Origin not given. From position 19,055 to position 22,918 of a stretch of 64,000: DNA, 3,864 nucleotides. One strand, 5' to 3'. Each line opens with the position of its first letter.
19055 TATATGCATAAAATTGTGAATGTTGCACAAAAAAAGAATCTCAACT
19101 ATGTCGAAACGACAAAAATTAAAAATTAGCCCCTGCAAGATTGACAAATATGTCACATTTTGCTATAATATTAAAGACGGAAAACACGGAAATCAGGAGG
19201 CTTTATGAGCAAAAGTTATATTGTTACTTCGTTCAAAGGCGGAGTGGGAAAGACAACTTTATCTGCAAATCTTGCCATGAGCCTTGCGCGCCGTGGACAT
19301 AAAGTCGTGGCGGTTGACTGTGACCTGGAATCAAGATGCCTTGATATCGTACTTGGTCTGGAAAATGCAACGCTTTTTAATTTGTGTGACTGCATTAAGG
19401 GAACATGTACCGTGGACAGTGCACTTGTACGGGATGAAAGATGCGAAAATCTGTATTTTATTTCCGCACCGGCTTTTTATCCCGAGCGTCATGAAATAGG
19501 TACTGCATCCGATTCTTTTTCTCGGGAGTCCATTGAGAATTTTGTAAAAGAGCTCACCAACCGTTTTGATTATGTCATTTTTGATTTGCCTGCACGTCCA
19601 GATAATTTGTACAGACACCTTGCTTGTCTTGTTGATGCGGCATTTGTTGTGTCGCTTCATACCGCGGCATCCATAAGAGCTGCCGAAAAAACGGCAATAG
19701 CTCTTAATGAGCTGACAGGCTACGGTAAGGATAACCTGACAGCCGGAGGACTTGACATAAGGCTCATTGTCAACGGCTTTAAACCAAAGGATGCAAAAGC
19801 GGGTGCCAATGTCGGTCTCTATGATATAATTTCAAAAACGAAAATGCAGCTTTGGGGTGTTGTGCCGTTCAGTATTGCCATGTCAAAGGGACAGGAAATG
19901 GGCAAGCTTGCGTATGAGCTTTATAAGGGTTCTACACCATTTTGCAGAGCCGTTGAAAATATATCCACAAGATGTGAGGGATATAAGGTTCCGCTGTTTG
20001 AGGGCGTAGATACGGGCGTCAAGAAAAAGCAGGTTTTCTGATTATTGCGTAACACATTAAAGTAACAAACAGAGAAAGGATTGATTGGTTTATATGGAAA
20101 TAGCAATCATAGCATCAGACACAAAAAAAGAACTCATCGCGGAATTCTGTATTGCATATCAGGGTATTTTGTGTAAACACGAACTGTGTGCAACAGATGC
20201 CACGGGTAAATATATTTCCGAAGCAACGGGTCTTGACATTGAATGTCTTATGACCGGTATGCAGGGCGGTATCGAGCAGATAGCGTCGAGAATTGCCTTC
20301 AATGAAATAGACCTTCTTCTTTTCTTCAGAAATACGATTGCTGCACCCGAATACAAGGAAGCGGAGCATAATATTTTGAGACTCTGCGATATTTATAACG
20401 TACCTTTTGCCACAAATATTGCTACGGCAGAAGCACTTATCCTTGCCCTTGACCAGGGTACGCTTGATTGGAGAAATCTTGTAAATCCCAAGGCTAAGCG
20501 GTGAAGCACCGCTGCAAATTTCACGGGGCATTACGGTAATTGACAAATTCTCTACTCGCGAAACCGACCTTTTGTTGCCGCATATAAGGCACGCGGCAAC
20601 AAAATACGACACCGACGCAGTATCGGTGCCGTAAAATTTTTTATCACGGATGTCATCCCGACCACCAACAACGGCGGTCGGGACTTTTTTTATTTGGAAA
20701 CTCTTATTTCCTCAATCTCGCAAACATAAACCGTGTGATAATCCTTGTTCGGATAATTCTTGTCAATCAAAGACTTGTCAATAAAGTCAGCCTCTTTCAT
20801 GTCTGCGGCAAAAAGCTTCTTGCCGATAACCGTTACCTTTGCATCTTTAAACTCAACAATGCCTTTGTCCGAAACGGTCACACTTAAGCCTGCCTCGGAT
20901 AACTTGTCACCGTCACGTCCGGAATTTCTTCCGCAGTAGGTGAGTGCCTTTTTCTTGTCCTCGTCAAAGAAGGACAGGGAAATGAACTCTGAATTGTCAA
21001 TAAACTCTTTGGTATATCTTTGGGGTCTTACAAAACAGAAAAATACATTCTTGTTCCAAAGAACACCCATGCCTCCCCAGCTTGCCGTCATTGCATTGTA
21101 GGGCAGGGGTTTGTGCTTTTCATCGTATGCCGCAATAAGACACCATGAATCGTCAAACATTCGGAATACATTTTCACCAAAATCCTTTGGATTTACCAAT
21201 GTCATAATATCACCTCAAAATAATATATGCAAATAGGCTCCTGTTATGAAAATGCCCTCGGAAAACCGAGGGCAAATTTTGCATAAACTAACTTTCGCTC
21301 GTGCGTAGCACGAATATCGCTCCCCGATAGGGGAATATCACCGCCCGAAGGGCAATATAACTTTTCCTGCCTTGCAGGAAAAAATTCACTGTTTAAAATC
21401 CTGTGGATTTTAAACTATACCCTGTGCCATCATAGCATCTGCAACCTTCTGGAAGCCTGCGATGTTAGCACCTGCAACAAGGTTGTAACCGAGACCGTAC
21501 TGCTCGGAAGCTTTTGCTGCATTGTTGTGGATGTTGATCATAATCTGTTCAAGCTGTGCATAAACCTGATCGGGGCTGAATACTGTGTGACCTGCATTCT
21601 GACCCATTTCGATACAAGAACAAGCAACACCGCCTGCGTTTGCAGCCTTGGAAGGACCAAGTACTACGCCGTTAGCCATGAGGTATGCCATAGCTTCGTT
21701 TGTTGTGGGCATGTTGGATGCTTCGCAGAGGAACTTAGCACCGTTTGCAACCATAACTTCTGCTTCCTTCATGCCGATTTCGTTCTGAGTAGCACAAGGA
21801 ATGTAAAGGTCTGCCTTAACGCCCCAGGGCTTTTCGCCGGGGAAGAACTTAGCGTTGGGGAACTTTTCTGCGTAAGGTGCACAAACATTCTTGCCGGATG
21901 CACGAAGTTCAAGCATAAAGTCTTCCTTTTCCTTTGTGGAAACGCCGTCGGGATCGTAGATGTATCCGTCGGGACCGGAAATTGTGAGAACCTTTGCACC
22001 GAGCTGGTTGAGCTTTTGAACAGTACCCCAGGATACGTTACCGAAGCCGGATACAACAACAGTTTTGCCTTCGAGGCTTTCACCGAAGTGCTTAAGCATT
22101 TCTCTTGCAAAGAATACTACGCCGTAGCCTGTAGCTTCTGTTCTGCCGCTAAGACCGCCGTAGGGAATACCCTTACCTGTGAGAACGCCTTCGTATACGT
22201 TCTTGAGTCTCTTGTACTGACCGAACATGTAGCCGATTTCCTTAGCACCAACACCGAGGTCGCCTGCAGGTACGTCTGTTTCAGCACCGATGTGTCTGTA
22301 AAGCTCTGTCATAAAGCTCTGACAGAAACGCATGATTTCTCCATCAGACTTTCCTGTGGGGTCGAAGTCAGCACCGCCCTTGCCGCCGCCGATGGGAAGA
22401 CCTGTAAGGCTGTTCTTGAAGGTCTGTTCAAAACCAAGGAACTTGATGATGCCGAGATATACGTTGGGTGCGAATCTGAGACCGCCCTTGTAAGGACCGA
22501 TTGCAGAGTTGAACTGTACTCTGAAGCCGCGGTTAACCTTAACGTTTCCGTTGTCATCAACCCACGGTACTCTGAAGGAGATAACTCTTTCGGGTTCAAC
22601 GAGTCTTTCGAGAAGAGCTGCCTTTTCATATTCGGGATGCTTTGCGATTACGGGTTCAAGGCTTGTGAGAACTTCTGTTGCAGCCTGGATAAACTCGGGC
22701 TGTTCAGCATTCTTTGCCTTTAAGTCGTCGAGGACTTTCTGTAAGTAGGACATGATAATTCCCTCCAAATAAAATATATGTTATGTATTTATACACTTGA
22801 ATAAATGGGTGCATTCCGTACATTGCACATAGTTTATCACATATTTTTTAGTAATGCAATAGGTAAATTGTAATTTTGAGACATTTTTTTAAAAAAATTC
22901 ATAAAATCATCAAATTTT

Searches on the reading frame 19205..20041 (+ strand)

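Call 4: search_protein_families(library=pfam, proteins=[window:19205-20041:+], max_evalue=0.01)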
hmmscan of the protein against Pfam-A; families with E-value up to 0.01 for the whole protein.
window:19205-20041:+ (278 aa): 9 families
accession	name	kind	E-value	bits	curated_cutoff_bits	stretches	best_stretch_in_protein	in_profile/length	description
PF13614.12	AAA_31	-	1.1e-17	65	27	1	7-141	6-138/177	AAA domain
PF01656.29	CbiA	-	1.2e-17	64.4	25.4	1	6-233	2-122/125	CobQ/CobB/MinD/ParA nucleotide binding domain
PF10609.15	ParA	-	1.8e-13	50.9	27.1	1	3-162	4-155/246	NUBPL iron-transfer P-loop NTPase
PF09140.17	MipZ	-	2.9e-09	37.1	20.7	1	6-47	4-45/262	ATPase MipZ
PF06564.18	CBP_BcsQ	-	3.8e-09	36.8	21.3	2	7-39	6-38/234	Cellulose biosynthesis protein BcsQ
PF02374.21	ArsA_ATPase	-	1.2e-07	31.7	24.3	1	5-40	3-38/305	Anion-transporting ATPase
PF00142.24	Fer4_NifH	-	3.6e-06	27.1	25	1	11-51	8-48/271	4Fe-4S iron sulfur cluster binding proteins, NifH/frxC family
PF16575.11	CLP1_P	-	0.0015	18.8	26.6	1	13-41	4-32/188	mRNA cleavage and polyadenylation factor CLP1 P-loop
PF07015.17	VirC1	-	0.0078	16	24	0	7-42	6-40/231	VirC1 protein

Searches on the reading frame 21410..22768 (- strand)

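Call 4: search_protein_families(library=pfam, proteins=[window:21410-22768:-], max_evalue=0.01)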
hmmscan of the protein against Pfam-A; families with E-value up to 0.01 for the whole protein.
window:21410-22768:- (452 aa): 3 families
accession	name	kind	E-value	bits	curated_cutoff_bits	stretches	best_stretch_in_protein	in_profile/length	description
PF00208.27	ELFV_dehydrog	-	5.9e-76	255.8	23.4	1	204-450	1-241/241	Glutamate/Leucine/Phenylalanine/Valine dehydrogenase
PF02812.23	ELFV_dehydrog_N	-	1.1e-52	177.5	25.3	1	59-186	1-128/129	Glu/Leu/Phe/Val dehydrogenase, dimerisation domain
PF00670.27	AdoHcyase_NAD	-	0.0036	17.9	27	1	232-261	21-50/162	S-adenosyl-L-homocysteine hydrolase, NAD binding domain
